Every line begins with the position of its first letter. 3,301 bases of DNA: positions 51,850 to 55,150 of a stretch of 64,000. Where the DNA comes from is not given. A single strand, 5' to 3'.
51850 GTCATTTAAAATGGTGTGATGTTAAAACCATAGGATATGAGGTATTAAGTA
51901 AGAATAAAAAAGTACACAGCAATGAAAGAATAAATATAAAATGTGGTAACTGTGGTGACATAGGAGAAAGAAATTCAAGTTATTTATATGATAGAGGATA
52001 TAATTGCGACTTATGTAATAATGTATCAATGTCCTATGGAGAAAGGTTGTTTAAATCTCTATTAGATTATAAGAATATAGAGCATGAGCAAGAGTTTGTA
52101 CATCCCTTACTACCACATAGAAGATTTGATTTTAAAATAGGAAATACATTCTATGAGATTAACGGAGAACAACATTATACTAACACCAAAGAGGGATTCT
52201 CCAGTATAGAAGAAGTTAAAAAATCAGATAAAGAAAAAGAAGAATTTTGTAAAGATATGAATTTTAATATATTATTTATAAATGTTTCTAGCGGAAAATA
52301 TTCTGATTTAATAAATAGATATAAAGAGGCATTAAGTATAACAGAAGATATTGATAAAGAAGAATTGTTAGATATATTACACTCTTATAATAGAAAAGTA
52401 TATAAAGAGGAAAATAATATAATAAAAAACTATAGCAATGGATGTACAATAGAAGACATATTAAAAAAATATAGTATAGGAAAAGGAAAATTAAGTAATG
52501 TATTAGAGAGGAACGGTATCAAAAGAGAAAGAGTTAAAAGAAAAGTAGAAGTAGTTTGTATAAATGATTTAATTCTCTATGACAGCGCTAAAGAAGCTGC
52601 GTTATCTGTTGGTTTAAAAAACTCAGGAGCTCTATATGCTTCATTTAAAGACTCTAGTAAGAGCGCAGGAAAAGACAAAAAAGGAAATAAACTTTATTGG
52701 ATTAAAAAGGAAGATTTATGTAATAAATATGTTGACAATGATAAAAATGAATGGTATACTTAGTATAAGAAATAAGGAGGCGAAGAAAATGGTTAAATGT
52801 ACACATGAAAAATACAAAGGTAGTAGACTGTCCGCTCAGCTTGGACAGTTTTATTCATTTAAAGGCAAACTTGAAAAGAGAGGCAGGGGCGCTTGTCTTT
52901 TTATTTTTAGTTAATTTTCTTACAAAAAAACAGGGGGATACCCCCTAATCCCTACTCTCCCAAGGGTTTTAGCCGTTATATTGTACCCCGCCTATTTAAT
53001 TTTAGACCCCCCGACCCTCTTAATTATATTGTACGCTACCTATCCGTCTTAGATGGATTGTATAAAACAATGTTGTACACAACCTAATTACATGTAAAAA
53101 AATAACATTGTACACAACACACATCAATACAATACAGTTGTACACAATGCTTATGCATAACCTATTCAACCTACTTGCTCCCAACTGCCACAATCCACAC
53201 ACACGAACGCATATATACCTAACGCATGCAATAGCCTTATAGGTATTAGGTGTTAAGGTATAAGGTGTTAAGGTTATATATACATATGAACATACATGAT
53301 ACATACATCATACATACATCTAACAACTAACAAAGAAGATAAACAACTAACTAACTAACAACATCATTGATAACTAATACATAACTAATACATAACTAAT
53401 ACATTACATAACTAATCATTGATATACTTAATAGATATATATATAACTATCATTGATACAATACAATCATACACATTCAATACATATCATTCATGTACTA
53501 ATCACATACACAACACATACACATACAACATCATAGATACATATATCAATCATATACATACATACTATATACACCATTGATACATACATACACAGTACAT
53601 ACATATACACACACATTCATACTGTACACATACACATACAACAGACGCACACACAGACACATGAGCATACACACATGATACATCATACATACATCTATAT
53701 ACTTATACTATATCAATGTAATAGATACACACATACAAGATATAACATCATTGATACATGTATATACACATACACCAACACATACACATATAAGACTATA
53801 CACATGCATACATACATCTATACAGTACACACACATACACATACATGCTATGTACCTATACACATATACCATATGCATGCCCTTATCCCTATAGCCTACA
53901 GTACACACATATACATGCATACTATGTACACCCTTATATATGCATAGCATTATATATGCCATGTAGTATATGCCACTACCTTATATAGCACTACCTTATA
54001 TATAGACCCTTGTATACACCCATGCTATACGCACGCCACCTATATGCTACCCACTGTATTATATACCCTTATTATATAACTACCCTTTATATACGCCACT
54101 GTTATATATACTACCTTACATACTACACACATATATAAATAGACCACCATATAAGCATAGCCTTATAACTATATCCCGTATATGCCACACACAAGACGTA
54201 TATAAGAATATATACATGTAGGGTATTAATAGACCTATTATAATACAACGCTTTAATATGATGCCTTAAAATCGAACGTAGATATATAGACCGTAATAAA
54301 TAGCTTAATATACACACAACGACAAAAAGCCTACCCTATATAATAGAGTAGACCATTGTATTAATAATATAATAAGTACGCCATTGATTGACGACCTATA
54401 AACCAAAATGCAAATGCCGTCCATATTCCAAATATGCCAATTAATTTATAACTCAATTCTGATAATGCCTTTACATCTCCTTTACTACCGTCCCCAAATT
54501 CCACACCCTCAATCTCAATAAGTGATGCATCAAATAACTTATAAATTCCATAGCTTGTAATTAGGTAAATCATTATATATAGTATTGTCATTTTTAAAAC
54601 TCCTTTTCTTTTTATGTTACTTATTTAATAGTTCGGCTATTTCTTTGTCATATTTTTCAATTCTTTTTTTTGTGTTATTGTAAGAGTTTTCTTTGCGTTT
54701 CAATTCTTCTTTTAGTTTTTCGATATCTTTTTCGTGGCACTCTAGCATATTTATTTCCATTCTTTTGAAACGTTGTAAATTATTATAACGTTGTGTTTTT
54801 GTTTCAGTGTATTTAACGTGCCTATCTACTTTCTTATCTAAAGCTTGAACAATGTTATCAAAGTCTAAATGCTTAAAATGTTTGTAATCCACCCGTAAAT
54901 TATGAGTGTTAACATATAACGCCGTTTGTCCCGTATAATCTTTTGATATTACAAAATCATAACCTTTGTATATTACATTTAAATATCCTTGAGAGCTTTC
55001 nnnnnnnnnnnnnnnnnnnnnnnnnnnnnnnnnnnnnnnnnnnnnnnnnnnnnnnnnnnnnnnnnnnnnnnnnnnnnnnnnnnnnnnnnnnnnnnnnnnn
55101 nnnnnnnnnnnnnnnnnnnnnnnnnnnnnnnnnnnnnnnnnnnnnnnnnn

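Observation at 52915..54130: About 1.2 kb non-coding zone almost devoid of G on the plus strand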

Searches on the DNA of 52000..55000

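Call 16: search_rna_families(source=window, start=52000, end=55000, threshold=evalue, max_evalue=1)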
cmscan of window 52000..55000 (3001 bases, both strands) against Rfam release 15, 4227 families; matches with E-value up to 1: 10.
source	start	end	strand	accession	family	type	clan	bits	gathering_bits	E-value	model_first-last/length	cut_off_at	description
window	53751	53821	-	RF04217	mir-297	Gene; miRNA;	-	37.7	90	0.0002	1-71/71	no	mir-297 microRNA precursor family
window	53577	53641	-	RF04217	mir-297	Gene; miRNA;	-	34.6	90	0.0011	1-71/71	no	mir-297 microRNA precursor family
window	52516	52540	-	RF01339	CRISPR-DR27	Gene; CRISPR;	-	25.5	35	0.42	1-25/25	no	CRISPR RNA direct repeat element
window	53901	53957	-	RF04158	mir-568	Gene; miRNA;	-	25.3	75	0.39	1-93/93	no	mir-568 microRNA precursor family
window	53623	53674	-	RF04238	mir-4012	Gene; miRNA;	-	24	80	0.13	1-63/63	no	mir-4012 microRNA precursor family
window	53796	53882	-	RF04158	mir-568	Gene; miRNA;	-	23.9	75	0.83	1-93/93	no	mir-568 microRNA precursor family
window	53802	53878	-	RF04154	mir-1277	Gene; miRNA;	-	23.6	81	0.34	1-78/78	no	mir-1277 microRNA precursor family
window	53271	53319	-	RF04217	mir-297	Gene; miRNA;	-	22.6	90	0.94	1-71/71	no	mir-297 microRNA precursor family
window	53799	53863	-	RF04238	mir-4012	Gene; miRNA;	-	20.9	80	0.94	1-63/63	no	mir-4012 microRNA precursor family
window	54654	54684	-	RF01319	CRISPR-DR6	Gene; CRISPR;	-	20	39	0.89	1-30/30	no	CRISPR RNA direct repeat element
